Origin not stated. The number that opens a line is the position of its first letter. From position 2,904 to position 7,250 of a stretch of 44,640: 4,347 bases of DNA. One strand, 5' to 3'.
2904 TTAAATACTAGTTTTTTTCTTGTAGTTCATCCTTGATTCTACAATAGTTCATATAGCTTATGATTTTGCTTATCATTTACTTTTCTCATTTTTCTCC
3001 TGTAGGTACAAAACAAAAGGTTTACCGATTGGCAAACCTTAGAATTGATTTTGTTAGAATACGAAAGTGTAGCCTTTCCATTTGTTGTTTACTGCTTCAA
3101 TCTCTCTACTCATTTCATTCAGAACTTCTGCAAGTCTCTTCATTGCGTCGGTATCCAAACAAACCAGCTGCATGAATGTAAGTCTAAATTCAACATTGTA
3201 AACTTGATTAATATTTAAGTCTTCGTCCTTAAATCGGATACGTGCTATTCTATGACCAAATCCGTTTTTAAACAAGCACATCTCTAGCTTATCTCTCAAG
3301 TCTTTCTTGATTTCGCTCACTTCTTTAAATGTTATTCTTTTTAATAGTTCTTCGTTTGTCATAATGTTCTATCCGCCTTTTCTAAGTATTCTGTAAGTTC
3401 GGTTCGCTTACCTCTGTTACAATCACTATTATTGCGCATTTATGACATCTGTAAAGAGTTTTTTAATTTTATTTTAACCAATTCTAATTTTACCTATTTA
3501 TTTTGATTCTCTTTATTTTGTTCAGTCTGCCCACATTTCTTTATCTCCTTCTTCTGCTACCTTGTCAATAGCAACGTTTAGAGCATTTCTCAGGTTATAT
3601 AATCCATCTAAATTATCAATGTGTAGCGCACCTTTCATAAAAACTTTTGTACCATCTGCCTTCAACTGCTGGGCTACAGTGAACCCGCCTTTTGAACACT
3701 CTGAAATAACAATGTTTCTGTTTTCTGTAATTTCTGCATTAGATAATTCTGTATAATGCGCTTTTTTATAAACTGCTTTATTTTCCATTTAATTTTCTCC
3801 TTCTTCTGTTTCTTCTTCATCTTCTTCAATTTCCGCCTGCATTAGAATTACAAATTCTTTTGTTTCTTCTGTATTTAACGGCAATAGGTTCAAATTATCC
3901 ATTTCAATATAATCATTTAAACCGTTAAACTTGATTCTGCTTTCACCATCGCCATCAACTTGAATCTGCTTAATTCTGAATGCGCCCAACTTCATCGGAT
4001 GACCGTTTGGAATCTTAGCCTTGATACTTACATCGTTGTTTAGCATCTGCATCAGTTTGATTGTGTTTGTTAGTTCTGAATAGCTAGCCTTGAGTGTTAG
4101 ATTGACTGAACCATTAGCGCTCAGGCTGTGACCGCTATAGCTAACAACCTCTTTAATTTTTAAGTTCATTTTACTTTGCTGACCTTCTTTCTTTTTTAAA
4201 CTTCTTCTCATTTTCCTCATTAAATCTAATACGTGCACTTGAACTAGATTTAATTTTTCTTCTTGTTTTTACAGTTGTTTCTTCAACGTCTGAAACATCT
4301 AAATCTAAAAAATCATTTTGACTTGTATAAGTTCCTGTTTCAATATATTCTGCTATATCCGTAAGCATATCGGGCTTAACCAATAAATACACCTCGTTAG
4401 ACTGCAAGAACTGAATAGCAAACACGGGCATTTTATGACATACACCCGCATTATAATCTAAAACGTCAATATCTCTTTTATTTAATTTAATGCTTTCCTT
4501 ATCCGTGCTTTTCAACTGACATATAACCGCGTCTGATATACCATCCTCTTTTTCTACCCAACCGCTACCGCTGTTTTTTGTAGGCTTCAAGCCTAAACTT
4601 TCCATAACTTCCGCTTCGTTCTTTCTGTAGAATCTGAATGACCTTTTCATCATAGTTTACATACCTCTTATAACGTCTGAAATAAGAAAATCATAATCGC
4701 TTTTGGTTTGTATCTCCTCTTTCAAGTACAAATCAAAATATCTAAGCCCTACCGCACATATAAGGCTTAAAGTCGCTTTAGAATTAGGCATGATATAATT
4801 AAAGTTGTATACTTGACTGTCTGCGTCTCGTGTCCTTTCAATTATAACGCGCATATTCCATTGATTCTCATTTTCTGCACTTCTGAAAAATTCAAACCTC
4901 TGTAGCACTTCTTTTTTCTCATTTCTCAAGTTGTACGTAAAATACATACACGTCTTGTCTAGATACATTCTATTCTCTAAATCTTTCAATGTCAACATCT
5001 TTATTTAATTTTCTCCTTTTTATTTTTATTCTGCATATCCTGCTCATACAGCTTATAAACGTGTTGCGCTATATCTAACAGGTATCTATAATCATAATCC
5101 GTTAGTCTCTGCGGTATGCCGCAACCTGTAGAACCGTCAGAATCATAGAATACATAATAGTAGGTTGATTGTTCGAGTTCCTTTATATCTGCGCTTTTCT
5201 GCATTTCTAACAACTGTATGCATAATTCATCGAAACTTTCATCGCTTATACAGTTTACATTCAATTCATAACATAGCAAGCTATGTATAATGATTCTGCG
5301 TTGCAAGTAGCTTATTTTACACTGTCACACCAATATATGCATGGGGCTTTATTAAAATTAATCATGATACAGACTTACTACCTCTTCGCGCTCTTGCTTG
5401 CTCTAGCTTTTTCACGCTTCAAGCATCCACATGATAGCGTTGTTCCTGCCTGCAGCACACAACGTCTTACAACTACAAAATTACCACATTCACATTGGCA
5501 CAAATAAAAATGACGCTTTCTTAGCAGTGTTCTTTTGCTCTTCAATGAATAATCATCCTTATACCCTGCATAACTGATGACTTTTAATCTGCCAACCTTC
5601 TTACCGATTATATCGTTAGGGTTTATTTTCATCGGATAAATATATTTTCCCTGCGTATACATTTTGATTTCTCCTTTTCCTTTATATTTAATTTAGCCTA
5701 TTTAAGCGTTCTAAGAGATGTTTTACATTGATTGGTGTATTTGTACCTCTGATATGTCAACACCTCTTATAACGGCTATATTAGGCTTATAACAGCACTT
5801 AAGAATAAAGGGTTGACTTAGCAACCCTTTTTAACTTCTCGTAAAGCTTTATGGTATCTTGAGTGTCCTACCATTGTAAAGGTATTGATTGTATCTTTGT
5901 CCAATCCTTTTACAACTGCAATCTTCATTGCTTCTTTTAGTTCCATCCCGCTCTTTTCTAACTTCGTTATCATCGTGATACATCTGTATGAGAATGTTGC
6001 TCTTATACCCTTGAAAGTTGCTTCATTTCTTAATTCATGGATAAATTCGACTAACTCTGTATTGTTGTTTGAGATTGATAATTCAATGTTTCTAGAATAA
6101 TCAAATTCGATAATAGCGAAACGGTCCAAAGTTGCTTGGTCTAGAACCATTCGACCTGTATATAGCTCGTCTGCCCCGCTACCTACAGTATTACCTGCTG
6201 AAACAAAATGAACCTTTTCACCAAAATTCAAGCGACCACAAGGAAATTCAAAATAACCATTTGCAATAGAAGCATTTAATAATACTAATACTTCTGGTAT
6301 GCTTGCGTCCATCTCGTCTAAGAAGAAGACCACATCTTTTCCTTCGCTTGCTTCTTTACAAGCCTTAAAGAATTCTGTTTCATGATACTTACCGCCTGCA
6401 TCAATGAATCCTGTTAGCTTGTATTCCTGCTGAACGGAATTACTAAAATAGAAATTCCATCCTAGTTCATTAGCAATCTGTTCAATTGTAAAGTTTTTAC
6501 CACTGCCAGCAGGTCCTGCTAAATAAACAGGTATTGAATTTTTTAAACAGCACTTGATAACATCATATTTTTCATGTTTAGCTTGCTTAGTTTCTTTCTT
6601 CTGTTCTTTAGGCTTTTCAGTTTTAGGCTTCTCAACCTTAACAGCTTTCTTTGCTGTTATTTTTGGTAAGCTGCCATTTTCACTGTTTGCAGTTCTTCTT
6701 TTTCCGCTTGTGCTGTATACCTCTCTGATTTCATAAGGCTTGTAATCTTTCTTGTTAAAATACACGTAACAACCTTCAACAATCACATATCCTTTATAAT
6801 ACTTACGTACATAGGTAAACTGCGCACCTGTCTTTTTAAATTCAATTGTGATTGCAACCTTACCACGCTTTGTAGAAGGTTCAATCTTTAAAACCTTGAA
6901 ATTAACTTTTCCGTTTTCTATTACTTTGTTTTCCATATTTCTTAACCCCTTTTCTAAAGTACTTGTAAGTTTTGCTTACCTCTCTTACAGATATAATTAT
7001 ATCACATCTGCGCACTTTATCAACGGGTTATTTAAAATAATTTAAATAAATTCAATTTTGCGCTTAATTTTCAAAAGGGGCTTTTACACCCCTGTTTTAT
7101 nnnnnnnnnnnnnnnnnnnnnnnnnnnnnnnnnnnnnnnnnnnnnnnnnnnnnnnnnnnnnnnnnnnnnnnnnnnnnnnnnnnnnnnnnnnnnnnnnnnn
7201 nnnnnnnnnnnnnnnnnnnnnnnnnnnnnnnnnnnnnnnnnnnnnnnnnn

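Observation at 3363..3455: Three copies of a conserved ~90-bp promoter-plus-hairpin leader (3363-3455, 6937-7023, 13738-13859)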

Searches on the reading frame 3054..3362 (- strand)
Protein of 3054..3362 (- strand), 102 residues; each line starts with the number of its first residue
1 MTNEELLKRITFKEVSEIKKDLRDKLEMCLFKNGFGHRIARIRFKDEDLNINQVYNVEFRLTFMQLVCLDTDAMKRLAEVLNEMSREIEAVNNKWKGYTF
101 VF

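Call 20: search_protein_families(library=phrogs, proteins=[window:3054-3362:-], max_evalue=0.001)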
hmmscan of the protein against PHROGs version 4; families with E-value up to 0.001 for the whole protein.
window:3054-3362:- (102 aa): 0 families

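Call 21: search_protein_families(library=pfam, proteins=[window:3054-3362:-], max_evalue=0.01)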
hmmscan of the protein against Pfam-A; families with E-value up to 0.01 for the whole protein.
window:3054-3362:- (102 aa): 0 families

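Call 62: find_homologous_proteins(query=window:3054-3362:-)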
Query window:3054-3362:- (102 aa): 42 proteins with E <= 0.001 among 43 candidates.
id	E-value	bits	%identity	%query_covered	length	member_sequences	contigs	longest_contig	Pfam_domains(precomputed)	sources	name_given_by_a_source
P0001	3.8e-60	218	100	100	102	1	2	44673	-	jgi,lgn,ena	jgi:hypothetical protein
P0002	1.9e-54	200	92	100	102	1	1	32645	-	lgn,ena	-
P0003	1.3e-53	197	90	100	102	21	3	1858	-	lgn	-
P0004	2.0e-51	190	92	96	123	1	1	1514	-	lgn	-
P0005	8.6e-51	188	86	100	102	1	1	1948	-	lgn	-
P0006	3.2e-50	186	87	100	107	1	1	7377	-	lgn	-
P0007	8.3e-50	185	86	100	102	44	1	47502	-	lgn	-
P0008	8.1e-46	172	80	100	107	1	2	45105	-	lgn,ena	-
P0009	2.6e-45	170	80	100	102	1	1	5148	-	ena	-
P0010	7.8e-44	166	78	100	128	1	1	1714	-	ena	-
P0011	8.1e-44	166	78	100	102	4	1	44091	-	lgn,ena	-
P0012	2.8e-42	161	79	100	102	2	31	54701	-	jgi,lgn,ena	jgi:hypothetical protein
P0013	3.4e-42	160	75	100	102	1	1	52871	-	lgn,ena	-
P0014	5.8e-42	160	75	100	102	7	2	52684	-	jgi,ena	jgi:hypothetical protein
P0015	1.0e-41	159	76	100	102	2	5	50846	-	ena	-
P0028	1.3e-36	143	68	100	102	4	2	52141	-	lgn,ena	-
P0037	2.0e-31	126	62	100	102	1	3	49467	-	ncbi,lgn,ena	-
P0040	8.8e-23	98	53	100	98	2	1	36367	-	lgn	-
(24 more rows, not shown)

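Call 63: find_encoding_contigs(protein=P0002, flank=10000, max_places=2)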
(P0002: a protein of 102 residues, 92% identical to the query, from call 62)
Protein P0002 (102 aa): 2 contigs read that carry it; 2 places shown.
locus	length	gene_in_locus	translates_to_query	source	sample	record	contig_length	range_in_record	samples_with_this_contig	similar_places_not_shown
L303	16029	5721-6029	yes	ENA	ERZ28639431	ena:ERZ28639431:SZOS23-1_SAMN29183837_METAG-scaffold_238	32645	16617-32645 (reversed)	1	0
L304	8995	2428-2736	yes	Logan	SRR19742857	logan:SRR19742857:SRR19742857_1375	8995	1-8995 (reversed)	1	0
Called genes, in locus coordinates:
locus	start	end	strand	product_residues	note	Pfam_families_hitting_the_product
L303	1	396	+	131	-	?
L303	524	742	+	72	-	-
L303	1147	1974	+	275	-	PF23822:DUF7192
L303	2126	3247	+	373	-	PF00004:AAA (weak), PF07728:AAA_5 (weak)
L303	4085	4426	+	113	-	-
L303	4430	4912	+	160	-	-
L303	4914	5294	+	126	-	-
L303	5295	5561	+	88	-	-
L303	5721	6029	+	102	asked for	-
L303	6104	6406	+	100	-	-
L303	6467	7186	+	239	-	-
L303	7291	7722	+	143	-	-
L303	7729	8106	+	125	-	-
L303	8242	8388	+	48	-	-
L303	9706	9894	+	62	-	-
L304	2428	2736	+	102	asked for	-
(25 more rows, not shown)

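Call 64: find_encoding_contigs(protein=P0007, flank=10000, max_places=2)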
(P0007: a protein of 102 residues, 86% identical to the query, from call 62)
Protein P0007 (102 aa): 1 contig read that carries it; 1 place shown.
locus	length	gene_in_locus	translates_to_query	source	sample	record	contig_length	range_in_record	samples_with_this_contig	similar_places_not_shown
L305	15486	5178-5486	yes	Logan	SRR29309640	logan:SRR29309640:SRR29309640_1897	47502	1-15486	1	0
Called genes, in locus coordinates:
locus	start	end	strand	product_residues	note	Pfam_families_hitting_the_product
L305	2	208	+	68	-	?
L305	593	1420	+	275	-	PF23822:DUF7192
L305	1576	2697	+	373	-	PF00004:AAA (weak), PF07728:AAA_5 (weak)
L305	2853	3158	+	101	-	-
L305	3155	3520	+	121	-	-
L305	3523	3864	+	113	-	-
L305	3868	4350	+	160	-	-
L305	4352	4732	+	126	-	-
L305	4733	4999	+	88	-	-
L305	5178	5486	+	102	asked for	-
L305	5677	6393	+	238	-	-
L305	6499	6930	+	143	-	-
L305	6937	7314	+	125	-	-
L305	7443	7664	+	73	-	-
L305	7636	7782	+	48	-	-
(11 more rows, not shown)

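Call 65: find_encoding_contigs(protein=P0008, flank=10000, max_places=2)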
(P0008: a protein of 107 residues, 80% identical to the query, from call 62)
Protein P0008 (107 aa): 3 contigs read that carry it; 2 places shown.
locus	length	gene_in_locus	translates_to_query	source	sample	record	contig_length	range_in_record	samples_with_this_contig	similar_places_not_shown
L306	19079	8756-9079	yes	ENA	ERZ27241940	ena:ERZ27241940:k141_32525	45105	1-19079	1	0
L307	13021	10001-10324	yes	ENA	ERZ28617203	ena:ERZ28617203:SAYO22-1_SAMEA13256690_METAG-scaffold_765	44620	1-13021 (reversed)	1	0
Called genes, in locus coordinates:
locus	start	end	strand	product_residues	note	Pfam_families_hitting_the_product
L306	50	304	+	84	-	PF07498:Rho_N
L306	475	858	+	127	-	-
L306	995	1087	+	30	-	-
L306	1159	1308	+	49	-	-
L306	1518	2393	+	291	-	-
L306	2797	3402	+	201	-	-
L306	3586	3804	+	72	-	-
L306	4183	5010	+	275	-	PF23822:DUF7192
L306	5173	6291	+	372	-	PF00004:AAA (weak), PF07728:AAA_5 (weak)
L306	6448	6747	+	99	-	-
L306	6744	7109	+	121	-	-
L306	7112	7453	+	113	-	-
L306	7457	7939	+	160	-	-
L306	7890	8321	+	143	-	-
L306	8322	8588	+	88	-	-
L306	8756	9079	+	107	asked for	-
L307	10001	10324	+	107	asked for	-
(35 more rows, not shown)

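Call 67: find_encoding_contigs(protein=P0011, flank=10000, max_places=1)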
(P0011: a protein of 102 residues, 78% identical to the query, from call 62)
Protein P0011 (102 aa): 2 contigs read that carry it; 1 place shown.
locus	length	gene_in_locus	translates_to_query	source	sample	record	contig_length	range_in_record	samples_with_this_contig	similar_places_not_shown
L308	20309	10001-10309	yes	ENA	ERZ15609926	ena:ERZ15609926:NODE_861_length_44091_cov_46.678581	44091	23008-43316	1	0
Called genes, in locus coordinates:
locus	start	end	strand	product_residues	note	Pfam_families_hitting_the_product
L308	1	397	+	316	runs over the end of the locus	PF00154:RecA_N, PF06745:ATPase (weak), PF08423:Rad51 (weak)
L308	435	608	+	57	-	-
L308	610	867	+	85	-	-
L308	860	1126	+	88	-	-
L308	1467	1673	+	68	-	-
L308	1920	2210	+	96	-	-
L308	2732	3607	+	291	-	-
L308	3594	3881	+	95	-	-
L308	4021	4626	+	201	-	-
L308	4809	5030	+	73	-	-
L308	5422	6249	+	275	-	PF23822:DUF7192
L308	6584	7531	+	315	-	PF07728:AAA_5 (weak), PF00004:AAA (weak)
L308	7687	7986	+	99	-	-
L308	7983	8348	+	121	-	-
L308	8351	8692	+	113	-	-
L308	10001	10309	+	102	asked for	-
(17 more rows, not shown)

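Call 68: find_encoding_contigs(protein=P0012, flank=10000, max_places=3)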
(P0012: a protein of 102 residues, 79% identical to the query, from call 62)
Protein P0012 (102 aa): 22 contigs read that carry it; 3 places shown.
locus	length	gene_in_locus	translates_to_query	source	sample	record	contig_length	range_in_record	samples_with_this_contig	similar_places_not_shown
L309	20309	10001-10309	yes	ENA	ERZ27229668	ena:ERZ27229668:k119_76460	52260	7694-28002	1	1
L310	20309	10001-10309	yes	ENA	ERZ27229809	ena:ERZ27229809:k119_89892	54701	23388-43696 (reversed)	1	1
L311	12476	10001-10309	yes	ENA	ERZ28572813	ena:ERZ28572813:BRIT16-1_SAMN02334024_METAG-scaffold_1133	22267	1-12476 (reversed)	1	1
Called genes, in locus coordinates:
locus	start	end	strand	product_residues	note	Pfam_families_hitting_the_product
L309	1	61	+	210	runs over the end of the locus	-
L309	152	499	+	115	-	-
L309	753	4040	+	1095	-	-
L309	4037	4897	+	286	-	PF05709:Sipho_tail (weak), PF22768:SPP1_Dit (weak)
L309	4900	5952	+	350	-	PF14594:Sipho_Gp37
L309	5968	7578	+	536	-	-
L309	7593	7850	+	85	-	PF16079:Phage_holin_5_2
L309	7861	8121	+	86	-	-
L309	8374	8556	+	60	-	-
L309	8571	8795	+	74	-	-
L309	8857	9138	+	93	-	-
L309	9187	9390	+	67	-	-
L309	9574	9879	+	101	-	-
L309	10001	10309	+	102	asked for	-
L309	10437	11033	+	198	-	-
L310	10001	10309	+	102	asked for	-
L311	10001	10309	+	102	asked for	-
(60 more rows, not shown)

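Call 69: find_encoding_contigs(protein=P0028, flank=10000, max_places=1)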
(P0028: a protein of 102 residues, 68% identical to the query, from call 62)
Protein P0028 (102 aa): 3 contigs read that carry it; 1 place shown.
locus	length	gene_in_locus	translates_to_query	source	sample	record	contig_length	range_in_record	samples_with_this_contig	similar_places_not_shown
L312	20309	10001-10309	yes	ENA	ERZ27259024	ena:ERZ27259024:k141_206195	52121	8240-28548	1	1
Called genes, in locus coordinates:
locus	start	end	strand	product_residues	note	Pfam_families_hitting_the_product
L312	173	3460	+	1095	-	-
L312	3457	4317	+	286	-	PF05709:Sipho_tail (weak), PF22768:SPP1_Dit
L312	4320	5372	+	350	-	PF14594:Sipho_Gp37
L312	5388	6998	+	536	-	-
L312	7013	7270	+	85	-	PF16079:Phage_holin_5_2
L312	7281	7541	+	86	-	-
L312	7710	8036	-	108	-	-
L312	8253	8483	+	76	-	-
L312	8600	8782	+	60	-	-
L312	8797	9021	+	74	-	-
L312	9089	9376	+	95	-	-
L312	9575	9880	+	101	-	PF06005:ZapB (faint)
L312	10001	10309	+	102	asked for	-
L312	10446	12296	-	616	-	PF00239:Resolvase, PF07508:Recombinase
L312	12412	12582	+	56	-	-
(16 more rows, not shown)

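Call 70: find_encoding_contigs(protein=P0037, flank=10000, max_places=1)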
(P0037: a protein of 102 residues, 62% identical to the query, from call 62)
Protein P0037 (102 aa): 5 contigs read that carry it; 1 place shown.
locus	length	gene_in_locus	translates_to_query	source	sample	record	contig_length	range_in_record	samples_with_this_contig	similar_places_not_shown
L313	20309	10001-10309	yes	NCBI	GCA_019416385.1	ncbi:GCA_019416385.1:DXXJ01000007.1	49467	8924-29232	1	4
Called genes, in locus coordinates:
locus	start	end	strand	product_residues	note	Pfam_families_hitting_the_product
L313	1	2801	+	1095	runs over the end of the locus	-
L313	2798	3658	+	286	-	PF05709:Sipho_tail (faint), PF22768:SPP1_Dit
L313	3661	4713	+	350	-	PF14594:Sipho_Gp37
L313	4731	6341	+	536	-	-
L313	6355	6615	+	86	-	PF16079:Phage_holin_5_2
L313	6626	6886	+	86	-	-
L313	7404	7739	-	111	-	-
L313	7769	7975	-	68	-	-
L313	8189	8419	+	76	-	-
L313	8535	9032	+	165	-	-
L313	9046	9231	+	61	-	-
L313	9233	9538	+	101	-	PF06005:ZapB (weak)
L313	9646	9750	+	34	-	-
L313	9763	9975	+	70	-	-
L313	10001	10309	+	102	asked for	-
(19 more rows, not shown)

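Call 71: find_encoding_contigs(protein=P0040, flank=10000, max_places=1)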
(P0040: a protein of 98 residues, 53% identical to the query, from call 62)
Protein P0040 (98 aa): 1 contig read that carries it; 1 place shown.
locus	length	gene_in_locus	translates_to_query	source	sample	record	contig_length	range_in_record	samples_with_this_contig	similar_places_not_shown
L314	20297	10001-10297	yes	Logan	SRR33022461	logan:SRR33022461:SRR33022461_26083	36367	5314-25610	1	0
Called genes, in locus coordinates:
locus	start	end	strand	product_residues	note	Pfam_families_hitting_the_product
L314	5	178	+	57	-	-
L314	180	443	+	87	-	-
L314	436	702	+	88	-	PF07498:Rho_N (weak)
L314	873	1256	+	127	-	-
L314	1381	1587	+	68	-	-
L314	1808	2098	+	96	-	-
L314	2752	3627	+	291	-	-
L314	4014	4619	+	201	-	-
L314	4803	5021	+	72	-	-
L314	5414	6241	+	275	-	PF23822:DUF7192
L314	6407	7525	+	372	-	PF00004:AAA (weak), PF07728:AAA_5 (weak)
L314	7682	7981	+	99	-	-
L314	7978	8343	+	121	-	-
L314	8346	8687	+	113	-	-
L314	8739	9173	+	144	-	-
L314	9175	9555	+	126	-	-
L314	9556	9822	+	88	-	-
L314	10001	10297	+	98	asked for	-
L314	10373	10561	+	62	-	-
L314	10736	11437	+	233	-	-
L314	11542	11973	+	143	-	-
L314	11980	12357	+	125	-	-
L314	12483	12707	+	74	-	-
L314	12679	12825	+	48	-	-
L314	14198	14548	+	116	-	-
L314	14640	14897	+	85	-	-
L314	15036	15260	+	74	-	-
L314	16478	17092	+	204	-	PF01527:HTH_Tnp_1 (weak)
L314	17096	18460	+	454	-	PF03237:Terminase_6N, PF04466:Terminase_3, PF17288:Terminase_3C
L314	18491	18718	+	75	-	PF16945:Phage_r1t_holin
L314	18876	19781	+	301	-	PF01520:Amidase_3, PF09374:PG_binding_3 (faint), PF01471:PG_binding_1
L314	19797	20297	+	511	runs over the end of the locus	PF05133:SPP1_portal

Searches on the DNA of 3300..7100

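Call 40: search_rna_families(source=window, start=3300, end=7100, threshold=evalue, max_evalue=10)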
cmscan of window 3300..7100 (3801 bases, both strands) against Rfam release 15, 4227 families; matches with E-value up to 10: 4.
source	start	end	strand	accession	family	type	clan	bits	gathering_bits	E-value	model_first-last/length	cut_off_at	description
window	5737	5909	-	RF01892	TUG1_4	Gene; lncRNA;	-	23.2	100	6.4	1-180/180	no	Taurine upregulated gene 1 conserved region 4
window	6446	6517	+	RF01880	Xist_exon1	Gene; lncRNA;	-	16.9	50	0.21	1-85/85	no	X-chromosome inactivation gene exon 1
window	4201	4244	-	RF01125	sR4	Gene; snRNA; snoRNA; CD-box;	-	15.1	50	4.5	1-56/56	no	Small nucleolar RNA sR4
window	6190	6278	-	RF01929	bxd_1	Gene; lncRNA;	-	14.1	75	9.1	1-86/86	no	Bithoraxoid conserved region 1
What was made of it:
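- On Any curated RNA family (Rfam 15): Over 3300-7100 at E<=10 there were only chance eukaryotic lncRNA and snoRNA hits, away from the elements (call 40).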
